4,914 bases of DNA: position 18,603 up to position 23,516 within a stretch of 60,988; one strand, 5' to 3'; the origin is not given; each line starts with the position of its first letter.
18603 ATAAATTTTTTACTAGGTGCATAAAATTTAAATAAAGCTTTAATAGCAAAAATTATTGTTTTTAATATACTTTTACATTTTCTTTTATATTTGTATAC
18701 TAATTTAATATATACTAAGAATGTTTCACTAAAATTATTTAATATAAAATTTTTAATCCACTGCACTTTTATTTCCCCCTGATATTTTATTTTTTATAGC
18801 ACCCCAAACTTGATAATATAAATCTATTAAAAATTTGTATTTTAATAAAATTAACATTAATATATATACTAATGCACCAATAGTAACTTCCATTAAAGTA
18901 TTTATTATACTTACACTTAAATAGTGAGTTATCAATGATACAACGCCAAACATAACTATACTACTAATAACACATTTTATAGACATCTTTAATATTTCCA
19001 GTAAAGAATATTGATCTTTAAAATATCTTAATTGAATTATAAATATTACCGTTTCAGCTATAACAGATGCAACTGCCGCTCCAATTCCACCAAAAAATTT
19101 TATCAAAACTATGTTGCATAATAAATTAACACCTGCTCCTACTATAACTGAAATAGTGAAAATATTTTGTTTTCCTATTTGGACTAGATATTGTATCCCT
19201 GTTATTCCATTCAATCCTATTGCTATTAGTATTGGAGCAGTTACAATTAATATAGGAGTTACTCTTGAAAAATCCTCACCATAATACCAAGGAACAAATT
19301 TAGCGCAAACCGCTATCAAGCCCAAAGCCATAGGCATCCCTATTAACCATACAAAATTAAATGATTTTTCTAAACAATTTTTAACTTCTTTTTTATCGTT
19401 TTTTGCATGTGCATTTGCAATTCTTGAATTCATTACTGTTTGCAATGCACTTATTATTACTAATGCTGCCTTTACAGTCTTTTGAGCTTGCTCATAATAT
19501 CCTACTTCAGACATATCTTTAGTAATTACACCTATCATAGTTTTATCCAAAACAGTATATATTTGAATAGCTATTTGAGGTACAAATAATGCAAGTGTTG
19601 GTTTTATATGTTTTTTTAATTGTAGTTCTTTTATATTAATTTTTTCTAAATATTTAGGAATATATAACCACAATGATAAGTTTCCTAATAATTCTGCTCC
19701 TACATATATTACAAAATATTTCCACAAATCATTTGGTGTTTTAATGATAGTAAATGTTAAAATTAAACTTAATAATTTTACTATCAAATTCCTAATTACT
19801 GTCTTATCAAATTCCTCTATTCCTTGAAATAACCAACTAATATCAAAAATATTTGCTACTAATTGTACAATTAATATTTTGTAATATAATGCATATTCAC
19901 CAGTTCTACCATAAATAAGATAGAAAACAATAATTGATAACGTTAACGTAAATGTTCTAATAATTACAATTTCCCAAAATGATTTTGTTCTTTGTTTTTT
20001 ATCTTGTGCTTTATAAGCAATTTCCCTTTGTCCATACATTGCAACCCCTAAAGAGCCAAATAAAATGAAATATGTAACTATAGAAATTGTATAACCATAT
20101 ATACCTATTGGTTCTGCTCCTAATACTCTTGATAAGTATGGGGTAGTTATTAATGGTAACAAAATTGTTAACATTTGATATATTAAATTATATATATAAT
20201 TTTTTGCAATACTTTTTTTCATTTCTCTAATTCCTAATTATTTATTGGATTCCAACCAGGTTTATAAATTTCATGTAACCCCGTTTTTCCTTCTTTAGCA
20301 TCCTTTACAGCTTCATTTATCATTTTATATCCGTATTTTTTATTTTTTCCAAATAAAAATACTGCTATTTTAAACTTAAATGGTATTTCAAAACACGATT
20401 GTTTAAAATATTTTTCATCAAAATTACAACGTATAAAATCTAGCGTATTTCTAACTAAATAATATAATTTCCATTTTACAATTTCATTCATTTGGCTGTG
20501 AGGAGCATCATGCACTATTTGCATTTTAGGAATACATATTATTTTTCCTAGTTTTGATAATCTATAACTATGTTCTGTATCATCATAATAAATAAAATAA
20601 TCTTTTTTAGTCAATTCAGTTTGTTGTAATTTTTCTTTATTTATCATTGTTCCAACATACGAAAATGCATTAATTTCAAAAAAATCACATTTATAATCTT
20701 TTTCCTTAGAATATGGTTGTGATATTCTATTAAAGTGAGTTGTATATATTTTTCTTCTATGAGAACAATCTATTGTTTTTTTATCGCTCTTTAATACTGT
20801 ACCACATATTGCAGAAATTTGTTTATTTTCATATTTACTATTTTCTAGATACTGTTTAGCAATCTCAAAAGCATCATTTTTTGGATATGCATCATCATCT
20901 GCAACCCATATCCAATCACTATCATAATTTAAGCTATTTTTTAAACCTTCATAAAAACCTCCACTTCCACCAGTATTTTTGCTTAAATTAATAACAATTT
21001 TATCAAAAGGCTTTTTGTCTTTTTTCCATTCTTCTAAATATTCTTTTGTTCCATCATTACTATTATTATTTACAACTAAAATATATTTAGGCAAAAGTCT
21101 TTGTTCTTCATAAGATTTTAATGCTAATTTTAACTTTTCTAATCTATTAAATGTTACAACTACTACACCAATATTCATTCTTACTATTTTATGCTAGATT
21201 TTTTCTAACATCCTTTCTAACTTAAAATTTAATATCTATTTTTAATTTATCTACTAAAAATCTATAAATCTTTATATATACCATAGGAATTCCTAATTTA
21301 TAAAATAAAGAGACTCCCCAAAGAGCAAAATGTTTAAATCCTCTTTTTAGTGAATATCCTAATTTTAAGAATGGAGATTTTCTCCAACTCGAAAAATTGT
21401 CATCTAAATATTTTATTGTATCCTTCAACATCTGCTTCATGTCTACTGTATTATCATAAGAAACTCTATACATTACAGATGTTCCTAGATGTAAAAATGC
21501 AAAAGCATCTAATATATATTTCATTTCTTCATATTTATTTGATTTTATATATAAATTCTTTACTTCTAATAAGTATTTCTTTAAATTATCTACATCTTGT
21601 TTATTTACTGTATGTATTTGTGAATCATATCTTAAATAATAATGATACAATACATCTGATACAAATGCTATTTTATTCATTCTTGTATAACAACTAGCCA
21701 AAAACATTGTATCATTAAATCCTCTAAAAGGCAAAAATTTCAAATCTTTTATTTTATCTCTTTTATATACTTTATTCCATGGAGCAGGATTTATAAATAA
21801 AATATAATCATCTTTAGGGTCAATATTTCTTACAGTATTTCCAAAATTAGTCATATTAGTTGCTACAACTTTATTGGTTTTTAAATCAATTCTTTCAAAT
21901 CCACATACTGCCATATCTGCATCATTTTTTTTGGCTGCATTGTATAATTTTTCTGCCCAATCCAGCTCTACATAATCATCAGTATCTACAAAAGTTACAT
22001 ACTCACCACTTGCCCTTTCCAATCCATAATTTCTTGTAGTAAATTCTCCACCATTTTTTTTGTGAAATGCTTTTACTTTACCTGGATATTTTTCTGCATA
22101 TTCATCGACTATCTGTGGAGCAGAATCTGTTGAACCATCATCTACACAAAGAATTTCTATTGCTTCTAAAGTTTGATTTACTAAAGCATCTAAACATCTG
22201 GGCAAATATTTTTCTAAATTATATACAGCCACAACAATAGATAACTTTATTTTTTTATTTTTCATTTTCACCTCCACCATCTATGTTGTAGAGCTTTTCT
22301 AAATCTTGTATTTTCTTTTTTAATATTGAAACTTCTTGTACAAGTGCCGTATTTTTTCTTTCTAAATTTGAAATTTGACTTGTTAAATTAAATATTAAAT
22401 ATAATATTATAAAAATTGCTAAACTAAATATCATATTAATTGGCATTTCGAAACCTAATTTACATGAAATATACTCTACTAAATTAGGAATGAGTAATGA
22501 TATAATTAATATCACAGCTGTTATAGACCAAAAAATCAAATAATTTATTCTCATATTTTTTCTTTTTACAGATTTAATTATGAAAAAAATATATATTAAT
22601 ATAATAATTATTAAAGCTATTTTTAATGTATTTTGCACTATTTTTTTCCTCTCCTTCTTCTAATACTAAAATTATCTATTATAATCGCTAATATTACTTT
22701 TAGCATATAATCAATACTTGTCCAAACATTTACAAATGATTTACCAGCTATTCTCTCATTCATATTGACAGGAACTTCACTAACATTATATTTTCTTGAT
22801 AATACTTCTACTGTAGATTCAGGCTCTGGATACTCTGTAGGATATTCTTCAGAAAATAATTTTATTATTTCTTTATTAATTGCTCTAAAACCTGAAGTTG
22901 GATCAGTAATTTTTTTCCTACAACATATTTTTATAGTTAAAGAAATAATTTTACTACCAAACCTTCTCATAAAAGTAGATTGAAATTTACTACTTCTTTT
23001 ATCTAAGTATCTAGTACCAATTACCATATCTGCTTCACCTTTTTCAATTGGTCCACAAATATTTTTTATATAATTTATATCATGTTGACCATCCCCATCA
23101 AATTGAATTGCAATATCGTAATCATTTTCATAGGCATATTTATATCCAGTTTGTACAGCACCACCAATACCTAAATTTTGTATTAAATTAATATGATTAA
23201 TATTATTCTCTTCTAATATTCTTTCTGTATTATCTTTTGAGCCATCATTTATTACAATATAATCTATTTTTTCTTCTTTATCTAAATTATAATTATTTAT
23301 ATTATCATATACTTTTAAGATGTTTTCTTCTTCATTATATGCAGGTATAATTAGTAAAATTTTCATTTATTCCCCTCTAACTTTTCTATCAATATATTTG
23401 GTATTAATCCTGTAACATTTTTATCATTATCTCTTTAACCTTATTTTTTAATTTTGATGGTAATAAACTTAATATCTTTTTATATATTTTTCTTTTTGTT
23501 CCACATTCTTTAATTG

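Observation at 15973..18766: Glycyl-radical enzyme and its activase sit inside a cell-wall glycopolymer gene cluster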

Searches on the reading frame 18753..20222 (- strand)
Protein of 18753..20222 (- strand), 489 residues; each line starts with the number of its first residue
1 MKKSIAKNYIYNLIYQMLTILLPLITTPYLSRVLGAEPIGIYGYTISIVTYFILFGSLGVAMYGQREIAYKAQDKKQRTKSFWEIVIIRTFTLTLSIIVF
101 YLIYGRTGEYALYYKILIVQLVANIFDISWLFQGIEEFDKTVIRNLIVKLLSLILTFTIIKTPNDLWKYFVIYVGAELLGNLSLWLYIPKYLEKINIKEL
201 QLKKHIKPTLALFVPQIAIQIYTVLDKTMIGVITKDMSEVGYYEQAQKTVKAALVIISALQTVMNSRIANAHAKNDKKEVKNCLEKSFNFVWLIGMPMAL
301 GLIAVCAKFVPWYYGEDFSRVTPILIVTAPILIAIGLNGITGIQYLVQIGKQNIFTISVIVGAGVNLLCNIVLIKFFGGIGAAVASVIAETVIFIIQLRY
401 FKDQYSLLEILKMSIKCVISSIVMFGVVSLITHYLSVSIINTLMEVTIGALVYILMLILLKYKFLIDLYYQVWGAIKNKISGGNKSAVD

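Call 3: search_protein_families(library=pfam, proteins=[window:18753-20222:-], max_evalue=0.01)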
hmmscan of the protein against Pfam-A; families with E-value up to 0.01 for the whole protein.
window:18753-20222:- (489 aa): 3 families
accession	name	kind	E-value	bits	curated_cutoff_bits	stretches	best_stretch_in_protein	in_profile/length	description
PF01943.22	Polysacc_synt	-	2.7e-30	106.2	28.2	1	6-262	2-263/274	Polysaccharide biosynthesis protein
PF13440.11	Polysacc_synt_3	-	6e-14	52.4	23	1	30-321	2-291/293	Polysaccharide biosynthesis protein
PF03023.19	MurJ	-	3e-07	29.8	27.4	1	213-438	211-435/451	Lipid II flippase MurJ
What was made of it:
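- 18753..20222 (-): Wzx-type MOP flippase, overlapping the GRE start by 14 nt. Pfam Polysacc_synt 2.7e-30 (call 3).
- Checked: Wzx at 18753-20222 hits Polysacc_synt at 2.7e-30 (call 3).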

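Call 4: search_protein_families(library=ncbifam, proteins=[window:18753-20222:-], max_evalue=0.01)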
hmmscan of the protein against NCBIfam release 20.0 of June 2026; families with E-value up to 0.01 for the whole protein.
window:18753-20222:- (489 aa): 3 families
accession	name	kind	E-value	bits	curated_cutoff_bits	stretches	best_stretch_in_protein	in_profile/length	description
TIGR01695.1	murJ_mviN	equivalog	8.9e-09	34.6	235.55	1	199-466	220-502/506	murein biosynthesis integral membrane protein MurJ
NF050818.1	PolSacchBiosHfsF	equivalog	3e-05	23.2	700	1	270-460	271-460/468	polysaccharide biosynthesis protein HfsF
NF007773.0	PRK10459.1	equivalog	0.0029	16.6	273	1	16-476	18-483/492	MOP flippase family protein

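Call 52: find_related_loci(query=A3, collection=metagenome_contigs, flank=6000)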
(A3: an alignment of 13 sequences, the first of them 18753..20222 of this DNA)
Query A3 (489 aa) in metagenome_contigs; peptide patterns used: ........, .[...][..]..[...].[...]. (x = any residue, [..] = any of these).
600 stretches matched a pattern (row limit reached: there are more); 596 encode a relative of the query (tblastn E <= 1e-3); the best 80 are kept; 80 distinct loci.
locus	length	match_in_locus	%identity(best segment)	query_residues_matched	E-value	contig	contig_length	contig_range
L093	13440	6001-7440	71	1-480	0e+0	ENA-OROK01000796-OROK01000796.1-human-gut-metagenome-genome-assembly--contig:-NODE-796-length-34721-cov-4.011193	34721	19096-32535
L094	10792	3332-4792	71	1-487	0e+0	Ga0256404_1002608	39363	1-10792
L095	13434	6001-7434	67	4-481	0e+0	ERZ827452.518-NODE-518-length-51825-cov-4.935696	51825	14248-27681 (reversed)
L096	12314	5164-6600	54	1-479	1e-169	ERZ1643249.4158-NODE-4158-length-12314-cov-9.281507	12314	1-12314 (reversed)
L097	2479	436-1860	52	2-480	3e-174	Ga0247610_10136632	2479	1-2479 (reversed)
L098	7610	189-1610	52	1-474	6e-163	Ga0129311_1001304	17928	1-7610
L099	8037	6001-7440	51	2-481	2e-162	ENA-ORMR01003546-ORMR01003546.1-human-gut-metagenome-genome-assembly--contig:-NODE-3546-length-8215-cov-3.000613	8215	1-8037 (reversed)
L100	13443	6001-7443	50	2-486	1e-159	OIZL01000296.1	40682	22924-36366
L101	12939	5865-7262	53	2-467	2e-158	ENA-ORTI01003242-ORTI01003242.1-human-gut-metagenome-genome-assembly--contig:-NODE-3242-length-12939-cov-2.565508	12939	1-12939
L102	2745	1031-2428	53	2-467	2e-167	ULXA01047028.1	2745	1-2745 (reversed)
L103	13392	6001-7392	53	2-465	4e-158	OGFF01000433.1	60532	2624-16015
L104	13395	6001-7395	53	2-466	3e-156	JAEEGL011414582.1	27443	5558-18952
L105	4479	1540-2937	53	2-467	1e-159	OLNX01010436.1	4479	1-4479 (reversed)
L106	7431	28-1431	50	1-468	4e-156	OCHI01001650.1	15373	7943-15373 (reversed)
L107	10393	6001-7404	51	1-468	8e-155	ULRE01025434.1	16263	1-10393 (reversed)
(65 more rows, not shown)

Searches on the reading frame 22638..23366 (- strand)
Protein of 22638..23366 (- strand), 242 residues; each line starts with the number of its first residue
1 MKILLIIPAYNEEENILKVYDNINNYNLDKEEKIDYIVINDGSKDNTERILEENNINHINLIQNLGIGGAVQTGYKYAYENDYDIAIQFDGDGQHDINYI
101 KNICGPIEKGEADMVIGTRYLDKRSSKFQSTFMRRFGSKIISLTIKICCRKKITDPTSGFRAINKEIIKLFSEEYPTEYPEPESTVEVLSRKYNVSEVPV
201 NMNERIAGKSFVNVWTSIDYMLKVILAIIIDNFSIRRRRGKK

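Call 17: search_protein_families(library=pfam, proteins=[window:22638-23366:-], max_evalue=0.0001)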
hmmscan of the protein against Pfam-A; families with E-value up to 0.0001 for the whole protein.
window:22638-23366:- (242 aa): 1 family
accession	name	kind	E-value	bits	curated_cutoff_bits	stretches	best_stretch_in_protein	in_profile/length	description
PF00535.33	Glycos_transf_2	-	7.7e-26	91.4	23.3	1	5-168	2-164/168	Glycosyl transferase family 2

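Call 39: search_protein_families(library=ncbifam, proteins=[window:22638-23366:-], max_evalue=0.001)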
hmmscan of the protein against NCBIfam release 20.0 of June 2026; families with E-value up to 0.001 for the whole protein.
window:22638-23366:- (242 aa): 13 families
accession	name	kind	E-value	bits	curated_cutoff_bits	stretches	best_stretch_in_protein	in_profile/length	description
NF058614.1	PPMAGASynPpgS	equivalog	9.8e-24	84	370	1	4-201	3-195/226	polyprenyl-phospho-N-acetylgalactosaminyl synthase PpgS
TIGR04182.1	glyco_TIGR04182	equivalog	7.4e-23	81.4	325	1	4-208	3-196/293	S-layer glycoprotein N-glycosyltransferase AglJ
NF047588.1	GlcsyltransPgfSStrep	equivalog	2.7e-15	56.4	500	1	1-227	1-220/308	glycosyltransferase PgfS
NF041391.1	DPhHxTase_Halo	equivalog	2.3e-14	52.9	375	1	9-210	3-190/213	dolichyl-phosphate hexose transferase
NF007986.1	PRK10714.1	equivalog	2.1e-12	46.7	529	1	2-228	7-226/316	undecaprenyl-phosphate 4-deoxy-4-formamido-L-arabinose transferase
TIGR03937.1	PgaC_IcaA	equivalog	2.4e-10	40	422.3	1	3-100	47-143/407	poly-beta-1,6-N-acetyl-D-glucosamine synthase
TIGR01556.1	rhamnosyltran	subfamily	5.5e-08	32.3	200.55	1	33-195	20-190/281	rhamnosyltransferase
TIGR04283.1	glyco_like_mftF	equivalog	1.2e-05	25.1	182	1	5-63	3-58/221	TIGR04283 family arsenosugar biosynthesis glycosyltransferase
NF007482.0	PRK10073.1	equivalog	3.7e-05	22.9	423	1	3-78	8-84/334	glycosyltransferase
TIGR04009.1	wcaE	equivalog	0.00015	21.1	369.2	1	3-96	3-97/248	colanic acid biosynthesis glycosyltransferase WcaE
TIGR03111.1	glyc2_xrt_Gpos1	hypoth_equivalog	0.00032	19.6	363.95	1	2-111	50-160/439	TIGR03111 family XrtG-associated glycosyltransferase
NF010496.0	PRK13915.1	equivalog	0.00038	19.6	262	1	2-50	32-80/307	glucosyl-3-phosphoglycerate synthase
NF041875.1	EPS_EpsD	equivalog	0.00049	19.6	370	1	5-118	3-115/325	exopolysaccharide biosynthesis glycosyltransferase EpsD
